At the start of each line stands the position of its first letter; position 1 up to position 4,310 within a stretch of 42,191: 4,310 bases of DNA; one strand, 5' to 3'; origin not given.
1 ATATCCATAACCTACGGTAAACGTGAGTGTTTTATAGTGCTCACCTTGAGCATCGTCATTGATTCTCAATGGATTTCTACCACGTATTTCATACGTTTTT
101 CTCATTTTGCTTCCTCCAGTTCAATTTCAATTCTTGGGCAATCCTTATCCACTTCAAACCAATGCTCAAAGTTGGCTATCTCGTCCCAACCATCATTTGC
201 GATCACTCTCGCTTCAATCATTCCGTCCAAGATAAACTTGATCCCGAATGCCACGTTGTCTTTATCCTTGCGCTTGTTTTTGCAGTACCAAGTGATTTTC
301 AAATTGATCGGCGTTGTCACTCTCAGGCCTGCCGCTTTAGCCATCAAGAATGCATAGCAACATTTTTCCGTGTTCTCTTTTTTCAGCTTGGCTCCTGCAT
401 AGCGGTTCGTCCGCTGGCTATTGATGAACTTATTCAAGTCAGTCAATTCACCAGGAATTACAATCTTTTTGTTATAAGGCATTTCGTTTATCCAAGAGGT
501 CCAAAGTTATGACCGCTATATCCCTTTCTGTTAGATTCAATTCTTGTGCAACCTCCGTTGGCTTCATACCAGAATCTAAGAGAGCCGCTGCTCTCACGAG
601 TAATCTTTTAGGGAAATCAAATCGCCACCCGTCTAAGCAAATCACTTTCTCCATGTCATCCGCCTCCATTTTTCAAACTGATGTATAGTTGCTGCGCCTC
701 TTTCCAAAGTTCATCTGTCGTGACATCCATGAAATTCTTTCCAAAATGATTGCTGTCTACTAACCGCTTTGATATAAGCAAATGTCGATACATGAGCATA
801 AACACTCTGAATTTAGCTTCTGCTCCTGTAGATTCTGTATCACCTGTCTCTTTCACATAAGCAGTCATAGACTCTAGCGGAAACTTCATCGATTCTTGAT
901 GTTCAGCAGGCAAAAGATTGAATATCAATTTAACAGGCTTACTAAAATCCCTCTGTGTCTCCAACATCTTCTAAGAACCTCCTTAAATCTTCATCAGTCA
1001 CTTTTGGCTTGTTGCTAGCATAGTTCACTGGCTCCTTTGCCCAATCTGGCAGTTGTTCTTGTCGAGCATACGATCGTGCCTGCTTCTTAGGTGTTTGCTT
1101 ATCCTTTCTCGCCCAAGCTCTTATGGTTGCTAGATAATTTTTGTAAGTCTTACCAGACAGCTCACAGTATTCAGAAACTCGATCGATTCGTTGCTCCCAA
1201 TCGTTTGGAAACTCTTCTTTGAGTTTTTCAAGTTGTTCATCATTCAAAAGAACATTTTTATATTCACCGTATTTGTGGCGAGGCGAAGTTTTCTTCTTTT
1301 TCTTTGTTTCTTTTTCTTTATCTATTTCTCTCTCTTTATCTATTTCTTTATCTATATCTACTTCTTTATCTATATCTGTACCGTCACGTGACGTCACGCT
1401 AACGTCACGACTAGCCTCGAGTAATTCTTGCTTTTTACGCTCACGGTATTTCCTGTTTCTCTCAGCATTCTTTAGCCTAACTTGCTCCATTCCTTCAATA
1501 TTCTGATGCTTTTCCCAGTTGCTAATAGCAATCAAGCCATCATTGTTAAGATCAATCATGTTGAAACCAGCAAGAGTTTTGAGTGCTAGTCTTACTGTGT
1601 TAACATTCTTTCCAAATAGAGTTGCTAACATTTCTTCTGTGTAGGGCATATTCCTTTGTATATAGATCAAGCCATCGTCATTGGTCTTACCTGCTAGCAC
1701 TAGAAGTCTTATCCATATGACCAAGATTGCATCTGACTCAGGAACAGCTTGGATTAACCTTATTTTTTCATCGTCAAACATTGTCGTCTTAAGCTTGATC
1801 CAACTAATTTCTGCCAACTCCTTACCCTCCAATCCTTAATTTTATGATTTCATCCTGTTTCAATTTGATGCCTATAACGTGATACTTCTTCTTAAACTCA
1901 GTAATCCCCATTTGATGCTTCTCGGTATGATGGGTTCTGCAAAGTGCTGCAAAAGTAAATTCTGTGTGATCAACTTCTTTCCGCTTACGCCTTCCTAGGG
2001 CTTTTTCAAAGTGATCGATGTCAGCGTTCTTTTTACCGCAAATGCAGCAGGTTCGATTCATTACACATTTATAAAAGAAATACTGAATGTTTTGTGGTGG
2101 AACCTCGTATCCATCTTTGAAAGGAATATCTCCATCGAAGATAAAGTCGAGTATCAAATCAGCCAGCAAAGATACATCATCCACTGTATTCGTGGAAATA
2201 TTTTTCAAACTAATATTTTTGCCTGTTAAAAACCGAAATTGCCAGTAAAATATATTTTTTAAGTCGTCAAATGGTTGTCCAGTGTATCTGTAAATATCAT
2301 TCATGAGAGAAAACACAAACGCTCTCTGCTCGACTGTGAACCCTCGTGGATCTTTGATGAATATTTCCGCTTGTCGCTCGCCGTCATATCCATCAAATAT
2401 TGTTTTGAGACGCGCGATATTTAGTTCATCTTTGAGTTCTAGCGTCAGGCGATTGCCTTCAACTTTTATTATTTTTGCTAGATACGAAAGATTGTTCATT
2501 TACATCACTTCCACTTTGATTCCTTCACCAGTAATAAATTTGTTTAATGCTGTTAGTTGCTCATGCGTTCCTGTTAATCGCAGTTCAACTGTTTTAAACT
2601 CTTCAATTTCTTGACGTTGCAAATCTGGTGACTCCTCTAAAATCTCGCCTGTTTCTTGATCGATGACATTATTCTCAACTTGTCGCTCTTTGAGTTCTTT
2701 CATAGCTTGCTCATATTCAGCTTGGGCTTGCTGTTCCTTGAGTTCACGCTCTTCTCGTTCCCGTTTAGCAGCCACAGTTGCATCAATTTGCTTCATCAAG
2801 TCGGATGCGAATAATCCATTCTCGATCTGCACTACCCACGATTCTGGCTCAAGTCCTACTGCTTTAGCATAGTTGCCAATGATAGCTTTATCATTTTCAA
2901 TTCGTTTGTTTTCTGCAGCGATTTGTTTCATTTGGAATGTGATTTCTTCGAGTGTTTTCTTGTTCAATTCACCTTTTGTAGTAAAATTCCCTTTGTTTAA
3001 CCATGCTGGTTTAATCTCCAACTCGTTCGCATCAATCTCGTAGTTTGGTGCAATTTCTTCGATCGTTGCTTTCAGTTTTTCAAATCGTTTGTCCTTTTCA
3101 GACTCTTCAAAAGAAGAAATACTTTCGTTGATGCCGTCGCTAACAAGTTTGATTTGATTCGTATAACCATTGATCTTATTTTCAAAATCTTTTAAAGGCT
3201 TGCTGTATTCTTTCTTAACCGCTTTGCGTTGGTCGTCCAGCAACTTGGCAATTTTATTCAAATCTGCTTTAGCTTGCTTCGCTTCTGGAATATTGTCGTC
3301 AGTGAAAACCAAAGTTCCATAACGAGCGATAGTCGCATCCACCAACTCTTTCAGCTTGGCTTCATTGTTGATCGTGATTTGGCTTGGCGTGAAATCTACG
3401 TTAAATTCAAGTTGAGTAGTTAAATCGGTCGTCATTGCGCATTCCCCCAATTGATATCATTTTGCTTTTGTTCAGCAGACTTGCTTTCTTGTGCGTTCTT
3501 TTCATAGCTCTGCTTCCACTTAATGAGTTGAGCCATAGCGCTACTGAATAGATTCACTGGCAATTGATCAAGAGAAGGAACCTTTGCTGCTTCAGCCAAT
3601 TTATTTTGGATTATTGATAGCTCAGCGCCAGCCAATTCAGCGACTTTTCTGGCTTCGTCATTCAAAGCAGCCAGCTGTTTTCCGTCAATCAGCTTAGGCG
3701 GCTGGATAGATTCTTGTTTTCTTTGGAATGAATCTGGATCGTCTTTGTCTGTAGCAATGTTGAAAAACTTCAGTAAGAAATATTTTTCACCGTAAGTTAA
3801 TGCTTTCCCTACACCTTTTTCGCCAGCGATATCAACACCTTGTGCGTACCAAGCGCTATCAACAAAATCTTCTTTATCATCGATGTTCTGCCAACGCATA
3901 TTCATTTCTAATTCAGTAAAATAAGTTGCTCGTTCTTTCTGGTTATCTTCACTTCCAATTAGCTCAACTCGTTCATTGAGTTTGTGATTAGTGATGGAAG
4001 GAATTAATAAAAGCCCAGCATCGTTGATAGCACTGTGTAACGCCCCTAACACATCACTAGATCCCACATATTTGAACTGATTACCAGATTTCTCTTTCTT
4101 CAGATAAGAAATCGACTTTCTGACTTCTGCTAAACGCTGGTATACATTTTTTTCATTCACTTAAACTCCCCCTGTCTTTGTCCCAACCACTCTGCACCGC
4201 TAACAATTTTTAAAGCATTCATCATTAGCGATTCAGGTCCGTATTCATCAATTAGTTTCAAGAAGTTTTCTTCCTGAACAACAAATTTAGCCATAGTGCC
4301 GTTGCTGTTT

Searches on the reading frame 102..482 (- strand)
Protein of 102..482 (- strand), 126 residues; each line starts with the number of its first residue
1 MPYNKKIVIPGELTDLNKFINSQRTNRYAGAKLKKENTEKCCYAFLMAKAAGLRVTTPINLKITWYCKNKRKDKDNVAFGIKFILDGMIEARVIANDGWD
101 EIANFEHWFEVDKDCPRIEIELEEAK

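Call 98: search_protein_families(library=pfam, proteins=[window:102-482:-], max_evalue=0.001)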
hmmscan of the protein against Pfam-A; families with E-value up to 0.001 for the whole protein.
window:102-482:- (126 aa): 1 family
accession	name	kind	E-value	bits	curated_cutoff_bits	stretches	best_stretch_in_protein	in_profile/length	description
PF05866.16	RusA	-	8.4e-05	23.6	22.8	1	48-123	39-124/124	Endodeoxyribonuclease RusA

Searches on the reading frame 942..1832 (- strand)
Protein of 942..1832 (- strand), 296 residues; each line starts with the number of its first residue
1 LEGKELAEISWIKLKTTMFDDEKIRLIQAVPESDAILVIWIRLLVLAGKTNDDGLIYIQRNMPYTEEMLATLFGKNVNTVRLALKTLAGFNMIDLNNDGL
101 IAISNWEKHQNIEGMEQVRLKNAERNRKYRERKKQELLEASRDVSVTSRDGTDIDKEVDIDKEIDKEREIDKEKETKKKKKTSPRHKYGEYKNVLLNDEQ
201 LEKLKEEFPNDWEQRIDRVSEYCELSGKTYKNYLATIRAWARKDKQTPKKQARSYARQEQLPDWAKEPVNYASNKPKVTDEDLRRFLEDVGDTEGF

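Call 98: search_protein_families(library=pfam, proteins=[window:942-1832:-], max_evalue=0.001)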
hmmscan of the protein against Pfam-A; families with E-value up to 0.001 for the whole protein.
window:942-1832:- (296 aa): 1 family
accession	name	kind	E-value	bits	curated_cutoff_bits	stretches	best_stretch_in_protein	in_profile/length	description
PF09681.16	Phage_rep_org_N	-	5.9e-47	159.1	23.3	1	11-131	1-121/121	N-terminal phage replisome organiser (Phage_rep_org_N)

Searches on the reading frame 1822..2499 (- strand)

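Call 98: search_protein_families(library=pfam, proteins=[window:1822-2499:-], max_evalue=0.001)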
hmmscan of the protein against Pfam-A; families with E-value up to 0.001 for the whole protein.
window:1822-2499:- (225 aa): 2 families
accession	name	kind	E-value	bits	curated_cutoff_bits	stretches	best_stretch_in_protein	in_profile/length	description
PF16784.11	HNHc_6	-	1.7e-30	106.6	26.6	1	41-218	18-196/204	Putative HNHc nuclease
PF06147.18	DUF968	-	4e-05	24.1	27.8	1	142-206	92-153/171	Protein of unknown function (DUF968)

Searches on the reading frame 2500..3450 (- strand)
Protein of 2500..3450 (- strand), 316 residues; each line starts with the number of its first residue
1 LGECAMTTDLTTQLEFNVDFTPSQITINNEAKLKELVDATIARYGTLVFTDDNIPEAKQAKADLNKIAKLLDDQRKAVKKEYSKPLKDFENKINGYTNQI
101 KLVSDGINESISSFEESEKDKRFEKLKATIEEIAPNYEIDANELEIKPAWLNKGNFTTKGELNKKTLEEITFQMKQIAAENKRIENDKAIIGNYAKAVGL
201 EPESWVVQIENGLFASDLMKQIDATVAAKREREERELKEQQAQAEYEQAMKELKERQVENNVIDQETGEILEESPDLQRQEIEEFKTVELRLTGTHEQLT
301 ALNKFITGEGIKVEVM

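Call 98: search_protein_families(library=pfam, proteins=[window:2500-3450:-], max_evalue=0.001)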
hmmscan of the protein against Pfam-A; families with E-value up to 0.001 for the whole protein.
window:2500-3450:- (316 aa): 1 family
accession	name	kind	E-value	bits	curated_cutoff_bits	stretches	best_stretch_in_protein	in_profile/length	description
PF07083.16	DUF1351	-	9.4e-52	176.3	27.8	1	15-229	1-209/210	Protein of unknown function (DUF1351)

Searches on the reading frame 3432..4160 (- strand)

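Call 98: search_protein_families(library=pfam, proteins=[window:3432-4160:-], max_evalue=0.001)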
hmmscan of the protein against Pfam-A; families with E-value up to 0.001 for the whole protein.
window:3432-4160:- (242 aa): 1 family
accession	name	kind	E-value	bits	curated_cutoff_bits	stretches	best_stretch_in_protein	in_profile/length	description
PF04404.17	ERF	-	1.9e-21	77.1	25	1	6-158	1-140/153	ERF superfamily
